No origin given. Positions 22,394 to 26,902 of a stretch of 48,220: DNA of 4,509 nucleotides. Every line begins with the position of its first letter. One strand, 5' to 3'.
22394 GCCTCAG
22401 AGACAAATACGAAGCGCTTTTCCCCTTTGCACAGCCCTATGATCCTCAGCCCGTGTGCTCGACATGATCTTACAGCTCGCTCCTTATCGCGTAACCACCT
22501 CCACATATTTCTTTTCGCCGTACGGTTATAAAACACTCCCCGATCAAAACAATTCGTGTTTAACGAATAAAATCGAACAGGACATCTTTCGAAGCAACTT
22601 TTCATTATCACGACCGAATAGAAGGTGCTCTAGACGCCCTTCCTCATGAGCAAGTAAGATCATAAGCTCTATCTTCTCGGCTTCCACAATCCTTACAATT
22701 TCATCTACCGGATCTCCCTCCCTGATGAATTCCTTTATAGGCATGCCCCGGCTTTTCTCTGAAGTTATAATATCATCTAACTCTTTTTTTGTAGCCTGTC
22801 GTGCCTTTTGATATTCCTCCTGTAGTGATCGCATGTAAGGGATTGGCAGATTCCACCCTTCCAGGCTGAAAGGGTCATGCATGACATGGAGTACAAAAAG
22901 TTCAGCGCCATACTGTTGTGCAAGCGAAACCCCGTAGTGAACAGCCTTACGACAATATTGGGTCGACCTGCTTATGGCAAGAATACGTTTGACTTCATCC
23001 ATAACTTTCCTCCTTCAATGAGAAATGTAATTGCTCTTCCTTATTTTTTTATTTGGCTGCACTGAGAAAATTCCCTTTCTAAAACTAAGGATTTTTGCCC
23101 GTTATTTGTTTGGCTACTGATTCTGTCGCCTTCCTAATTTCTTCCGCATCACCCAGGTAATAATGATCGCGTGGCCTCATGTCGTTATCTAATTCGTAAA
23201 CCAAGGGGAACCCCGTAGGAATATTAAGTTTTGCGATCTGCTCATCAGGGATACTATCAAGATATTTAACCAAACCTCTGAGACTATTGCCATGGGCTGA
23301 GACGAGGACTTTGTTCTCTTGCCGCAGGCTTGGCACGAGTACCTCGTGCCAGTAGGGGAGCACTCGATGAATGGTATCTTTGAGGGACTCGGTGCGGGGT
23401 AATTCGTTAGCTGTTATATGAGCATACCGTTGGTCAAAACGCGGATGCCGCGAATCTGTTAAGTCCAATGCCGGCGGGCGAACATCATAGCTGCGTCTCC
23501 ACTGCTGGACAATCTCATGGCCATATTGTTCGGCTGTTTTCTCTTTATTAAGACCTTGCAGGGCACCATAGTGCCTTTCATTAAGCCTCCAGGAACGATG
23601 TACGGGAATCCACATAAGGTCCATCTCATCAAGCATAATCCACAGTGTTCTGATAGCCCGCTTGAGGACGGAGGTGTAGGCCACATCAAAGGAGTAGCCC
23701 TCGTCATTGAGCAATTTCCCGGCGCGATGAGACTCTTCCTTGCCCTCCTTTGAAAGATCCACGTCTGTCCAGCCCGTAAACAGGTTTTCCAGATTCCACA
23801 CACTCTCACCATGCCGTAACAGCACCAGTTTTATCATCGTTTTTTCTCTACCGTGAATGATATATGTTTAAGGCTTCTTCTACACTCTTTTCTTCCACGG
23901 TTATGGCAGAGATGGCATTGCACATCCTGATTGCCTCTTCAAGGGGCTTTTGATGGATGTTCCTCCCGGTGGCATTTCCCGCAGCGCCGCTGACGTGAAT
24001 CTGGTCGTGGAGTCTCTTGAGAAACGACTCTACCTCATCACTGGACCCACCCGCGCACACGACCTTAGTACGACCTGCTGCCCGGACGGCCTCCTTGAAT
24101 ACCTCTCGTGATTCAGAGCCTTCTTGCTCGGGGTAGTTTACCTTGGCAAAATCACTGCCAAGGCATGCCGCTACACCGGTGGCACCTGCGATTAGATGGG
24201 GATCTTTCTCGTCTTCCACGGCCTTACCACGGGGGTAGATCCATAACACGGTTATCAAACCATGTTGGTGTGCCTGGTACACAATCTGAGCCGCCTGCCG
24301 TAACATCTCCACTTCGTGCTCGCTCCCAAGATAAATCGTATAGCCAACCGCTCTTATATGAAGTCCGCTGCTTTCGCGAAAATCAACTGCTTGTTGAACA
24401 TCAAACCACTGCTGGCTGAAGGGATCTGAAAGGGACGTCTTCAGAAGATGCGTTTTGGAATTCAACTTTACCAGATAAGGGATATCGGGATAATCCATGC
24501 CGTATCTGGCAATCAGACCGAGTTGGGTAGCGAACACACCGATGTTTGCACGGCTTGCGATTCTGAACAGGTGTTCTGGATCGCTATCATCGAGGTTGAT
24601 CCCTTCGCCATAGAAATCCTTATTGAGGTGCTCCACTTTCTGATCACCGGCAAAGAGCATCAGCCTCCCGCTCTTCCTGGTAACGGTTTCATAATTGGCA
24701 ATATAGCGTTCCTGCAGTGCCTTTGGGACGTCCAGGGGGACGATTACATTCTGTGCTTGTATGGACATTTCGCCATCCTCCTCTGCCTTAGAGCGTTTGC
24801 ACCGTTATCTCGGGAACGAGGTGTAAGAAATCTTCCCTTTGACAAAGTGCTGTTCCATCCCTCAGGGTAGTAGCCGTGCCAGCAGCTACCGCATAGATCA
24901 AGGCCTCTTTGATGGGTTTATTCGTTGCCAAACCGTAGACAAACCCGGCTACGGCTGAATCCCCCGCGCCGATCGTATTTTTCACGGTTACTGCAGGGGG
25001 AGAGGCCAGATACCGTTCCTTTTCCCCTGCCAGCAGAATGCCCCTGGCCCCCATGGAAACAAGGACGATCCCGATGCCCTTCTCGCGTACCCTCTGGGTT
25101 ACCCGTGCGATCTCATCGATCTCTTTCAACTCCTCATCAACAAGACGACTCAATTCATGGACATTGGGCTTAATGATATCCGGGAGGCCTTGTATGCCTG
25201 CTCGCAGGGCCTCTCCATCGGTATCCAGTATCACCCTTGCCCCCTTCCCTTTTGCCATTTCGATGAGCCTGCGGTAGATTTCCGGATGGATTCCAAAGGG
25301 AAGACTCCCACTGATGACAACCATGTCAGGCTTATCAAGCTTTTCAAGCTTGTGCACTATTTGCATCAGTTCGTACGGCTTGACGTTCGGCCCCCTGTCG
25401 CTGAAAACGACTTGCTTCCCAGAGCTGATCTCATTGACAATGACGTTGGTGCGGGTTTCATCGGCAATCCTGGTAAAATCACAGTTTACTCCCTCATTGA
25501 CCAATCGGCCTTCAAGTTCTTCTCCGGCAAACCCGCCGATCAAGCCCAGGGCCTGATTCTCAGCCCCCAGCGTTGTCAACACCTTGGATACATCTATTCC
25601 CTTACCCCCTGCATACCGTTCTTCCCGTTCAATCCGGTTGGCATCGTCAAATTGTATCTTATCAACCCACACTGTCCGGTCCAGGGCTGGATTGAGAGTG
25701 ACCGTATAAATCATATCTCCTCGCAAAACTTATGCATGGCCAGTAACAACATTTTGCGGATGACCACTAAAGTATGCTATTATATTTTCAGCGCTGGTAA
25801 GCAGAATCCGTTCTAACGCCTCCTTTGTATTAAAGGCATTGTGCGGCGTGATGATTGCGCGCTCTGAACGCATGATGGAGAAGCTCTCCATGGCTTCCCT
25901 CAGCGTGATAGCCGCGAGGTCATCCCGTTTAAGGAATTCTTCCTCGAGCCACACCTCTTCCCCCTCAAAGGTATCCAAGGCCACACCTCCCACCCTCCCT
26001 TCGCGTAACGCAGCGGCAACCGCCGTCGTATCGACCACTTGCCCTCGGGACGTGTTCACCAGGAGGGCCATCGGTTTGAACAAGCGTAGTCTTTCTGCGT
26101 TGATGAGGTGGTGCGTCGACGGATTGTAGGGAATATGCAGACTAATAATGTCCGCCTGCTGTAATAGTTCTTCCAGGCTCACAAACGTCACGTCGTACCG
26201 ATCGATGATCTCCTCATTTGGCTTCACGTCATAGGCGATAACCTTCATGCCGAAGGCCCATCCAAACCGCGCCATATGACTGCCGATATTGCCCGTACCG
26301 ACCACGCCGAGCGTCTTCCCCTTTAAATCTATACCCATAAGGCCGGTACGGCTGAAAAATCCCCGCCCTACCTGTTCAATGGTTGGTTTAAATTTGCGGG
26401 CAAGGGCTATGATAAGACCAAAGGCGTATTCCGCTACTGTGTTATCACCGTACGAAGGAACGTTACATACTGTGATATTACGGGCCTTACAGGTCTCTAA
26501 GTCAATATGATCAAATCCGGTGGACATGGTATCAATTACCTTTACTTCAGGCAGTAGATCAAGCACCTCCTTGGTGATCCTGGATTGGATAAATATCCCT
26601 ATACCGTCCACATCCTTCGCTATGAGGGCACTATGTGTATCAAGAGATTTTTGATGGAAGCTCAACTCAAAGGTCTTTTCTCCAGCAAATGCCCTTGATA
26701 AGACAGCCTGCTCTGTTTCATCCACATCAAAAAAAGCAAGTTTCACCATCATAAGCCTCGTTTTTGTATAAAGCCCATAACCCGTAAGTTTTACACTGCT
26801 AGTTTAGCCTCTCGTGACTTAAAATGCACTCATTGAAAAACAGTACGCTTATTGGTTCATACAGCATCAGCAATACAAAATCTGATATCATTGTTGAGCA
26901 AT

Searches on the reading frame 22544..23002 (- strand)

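Call 68: search_protein_families(library=pfam, proteins=[window:22544-23002:-], max_evalue=0.00001)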
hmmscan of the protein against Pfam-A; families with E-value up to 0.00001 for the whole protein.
window:22544-23002:- (152 aa): 1 family
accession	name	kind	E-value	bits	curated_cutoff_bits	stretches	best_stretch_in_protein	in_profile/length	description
PF00582.32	Usp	-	7.8e-20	72.3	24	1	5-148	3-141/141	Universal stress protein family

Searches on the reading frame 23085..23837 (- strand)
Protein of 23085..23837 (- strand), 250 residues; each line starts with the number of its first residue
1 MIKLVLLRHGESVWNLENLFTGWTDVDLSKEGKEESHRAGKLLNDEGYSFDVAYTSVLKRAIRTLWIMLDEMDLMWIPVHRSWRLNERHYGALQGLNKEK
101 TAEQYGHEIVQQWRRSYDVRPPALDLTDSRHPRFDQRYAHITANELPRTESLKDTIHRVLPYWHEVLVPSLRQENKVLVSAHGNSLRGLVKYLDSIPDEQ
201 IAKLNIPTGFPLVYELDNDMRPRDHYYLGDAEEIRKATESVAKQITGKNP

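Call 68: search_protein_families(library=pfam, proteins=[window:23085-23837:-], max_evalue=0.00001)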
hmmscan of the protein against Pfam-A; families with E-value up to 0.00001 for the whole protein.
window:23085-23837:- (250 aa): 1 family
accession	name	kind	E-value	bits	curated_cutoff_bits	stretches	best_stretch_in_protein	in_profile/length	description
PF00300.27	His_Phos_1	-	1.1e-34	120.3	21.7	1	4-123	1-115/194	Histidine phosphatase superfamily (branch 1)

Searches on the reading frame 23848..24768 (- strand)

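Call 68: search_protein_families(library=pfam, proteins=[window:23848-24768:-], max_evalue=0.00001)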
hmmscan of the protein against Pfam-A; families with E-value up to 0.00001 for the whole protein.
window:23848-24768:- (306 aa): 1 family
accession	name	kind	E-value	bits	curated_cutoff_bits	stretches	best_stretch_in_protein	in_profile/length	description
PF01791.15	DeoC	-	1.1e-54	185.9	23.8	1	37-274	2-229/229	DeoC/LacD family aldolase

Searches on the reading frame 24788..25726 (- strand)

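Call 69: search_protein_families(library=pfam, proteins=[window:24788-25726:-], max_evalue=0.00001)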
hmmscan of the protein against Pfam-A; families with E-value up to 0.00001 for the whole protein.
window:24788-25726:- (312 aa): 2 families
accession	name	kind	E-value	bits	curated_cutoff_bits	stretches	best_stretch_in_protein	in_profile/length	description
PF00294.29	PfkB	-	3e-55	188.1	25.8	1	21-296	18-299/302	pfkB family carbohydrate kinase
PF08543.17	Phos_pyr_kin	-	8.5e-08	32.3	27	1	157-280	95-225/246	Phosphomethylpyrimidine kinase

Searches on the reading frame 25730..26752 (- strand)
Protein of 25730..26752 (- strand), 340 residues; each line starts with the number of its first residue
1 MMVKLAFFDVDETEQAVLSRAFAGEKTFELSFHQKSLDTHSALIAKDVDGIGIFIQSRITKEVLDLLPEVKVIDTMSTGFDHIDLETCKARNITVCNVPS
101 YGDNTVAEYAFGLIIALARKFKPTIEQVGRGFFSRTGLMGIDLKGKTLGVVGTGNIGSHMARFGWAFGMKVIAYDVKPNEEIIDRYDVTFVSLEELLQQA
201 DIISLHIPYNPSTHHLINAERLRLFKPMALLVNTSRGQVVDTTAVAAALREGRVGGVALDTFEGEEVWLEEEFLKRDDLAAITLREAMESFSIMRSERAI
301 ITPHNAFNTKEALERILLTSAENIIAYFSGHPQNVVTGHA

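Call 69: search_protein_families(library=pfam, proteins=[window:25730-26752:-], max_evalue=0.00001)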
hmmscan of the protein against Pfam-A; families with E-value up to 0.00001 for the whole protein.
window:25730-26752:- (340 aa): 3 families
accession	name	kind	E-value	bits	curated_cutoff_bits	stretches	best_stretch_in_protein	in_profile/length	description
PF02826.25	2-Hacid_dh_C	-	2.6e-52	177.2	25.1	1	111-306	1-178/178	D-isomer specific 2-hydroxyacid dehydrogenase, NAD binding domain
PF00389.36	2-Hacid_dh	-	3.3e-31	108.2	24.6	1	11-336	8-133/134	D-isomer specific 2-hydroxyacid dehydrogenase, catalytic domain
PF03446.21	NAD_binding_2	-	1.6e-07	31.9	21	1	148-252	2-110/161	NAD binding domain of 6-phosphogluconate dehydrogenase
